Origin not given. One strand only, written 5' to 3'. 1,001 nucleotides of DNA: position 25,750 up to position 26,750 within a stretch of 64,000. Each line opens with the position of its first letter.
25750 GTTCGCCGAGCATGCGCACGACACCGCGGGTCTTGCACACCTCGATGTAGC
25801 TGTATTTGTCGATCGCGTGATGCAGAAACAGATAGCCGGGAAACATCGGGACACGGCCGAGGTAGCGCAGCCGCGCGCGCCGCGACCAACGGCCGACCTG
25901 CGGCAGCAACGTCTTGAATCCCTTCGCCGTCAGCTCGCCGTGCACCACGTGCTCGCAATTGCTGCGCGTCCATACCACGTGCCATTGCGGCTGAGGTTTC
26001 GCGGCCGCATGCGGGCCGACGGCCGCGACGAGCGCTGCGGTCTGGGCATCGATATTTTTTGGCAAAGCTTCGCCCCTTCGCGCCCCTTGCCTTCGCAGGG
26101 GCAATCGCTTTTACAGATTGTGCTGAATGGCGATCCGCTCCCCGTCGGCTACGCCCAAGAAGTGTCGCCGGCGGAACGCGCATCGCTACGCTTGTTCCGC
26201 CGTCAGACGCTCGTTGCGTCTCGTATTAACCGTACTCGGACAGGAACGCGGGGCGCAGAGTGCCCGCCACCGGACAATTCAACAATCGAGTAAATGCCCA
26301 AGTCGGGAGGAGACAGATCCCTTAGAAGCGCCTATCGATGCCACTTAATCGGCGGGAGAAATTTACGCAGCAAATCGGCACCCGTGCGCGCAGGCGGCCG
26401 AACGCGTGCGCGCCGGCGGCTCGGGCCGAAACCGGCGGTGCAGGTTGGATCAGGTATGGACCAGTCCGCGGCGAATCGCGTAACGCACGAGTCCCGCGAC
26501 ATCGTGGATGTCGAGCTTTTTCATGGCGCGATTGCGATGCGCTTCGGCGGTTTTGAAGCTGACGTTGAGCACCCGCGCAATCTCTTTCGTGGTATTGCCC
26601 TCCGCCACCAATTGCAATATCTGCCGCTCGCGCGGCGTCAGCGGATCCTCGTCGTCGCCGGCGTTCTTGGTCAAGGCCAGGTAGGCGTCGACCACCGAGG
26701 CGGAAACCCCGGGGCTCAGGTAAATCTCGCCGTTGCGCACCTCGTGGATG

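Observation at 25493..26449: Dedicated NusG paralog with a long (about 345-nt) leader at the head of the EPS operon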

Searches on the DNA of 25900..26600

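Call 14: search_rna_families(source=window, start=25900, end=26600, threshold=evalue, max_evalue=10, show_alignments=3)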
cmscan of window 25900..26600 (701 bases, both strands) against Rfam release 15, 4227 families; matches with E-value up to 10: 3.
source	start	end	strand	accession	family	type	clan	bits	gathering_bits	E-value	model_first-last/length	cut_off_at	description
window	26501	26558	+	RF01132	sR48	Gene; snRNA; snoRNA; CD-box;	-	18.1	40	1.6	1-59/59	no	Small nucleolar RNA sR48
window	26136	26204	-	RF01677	P35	Gene; sRNA;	-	17.1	70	7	1-62/62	no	Pseudomonas sRNA P35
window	26057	26115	-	RF03167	c-di-GMP-I-GGC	Cis-reg; riboswitch;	CL00126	13.3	59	3.3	1-80/80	no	c-di-GMP-I-GGC riboswitch aptamer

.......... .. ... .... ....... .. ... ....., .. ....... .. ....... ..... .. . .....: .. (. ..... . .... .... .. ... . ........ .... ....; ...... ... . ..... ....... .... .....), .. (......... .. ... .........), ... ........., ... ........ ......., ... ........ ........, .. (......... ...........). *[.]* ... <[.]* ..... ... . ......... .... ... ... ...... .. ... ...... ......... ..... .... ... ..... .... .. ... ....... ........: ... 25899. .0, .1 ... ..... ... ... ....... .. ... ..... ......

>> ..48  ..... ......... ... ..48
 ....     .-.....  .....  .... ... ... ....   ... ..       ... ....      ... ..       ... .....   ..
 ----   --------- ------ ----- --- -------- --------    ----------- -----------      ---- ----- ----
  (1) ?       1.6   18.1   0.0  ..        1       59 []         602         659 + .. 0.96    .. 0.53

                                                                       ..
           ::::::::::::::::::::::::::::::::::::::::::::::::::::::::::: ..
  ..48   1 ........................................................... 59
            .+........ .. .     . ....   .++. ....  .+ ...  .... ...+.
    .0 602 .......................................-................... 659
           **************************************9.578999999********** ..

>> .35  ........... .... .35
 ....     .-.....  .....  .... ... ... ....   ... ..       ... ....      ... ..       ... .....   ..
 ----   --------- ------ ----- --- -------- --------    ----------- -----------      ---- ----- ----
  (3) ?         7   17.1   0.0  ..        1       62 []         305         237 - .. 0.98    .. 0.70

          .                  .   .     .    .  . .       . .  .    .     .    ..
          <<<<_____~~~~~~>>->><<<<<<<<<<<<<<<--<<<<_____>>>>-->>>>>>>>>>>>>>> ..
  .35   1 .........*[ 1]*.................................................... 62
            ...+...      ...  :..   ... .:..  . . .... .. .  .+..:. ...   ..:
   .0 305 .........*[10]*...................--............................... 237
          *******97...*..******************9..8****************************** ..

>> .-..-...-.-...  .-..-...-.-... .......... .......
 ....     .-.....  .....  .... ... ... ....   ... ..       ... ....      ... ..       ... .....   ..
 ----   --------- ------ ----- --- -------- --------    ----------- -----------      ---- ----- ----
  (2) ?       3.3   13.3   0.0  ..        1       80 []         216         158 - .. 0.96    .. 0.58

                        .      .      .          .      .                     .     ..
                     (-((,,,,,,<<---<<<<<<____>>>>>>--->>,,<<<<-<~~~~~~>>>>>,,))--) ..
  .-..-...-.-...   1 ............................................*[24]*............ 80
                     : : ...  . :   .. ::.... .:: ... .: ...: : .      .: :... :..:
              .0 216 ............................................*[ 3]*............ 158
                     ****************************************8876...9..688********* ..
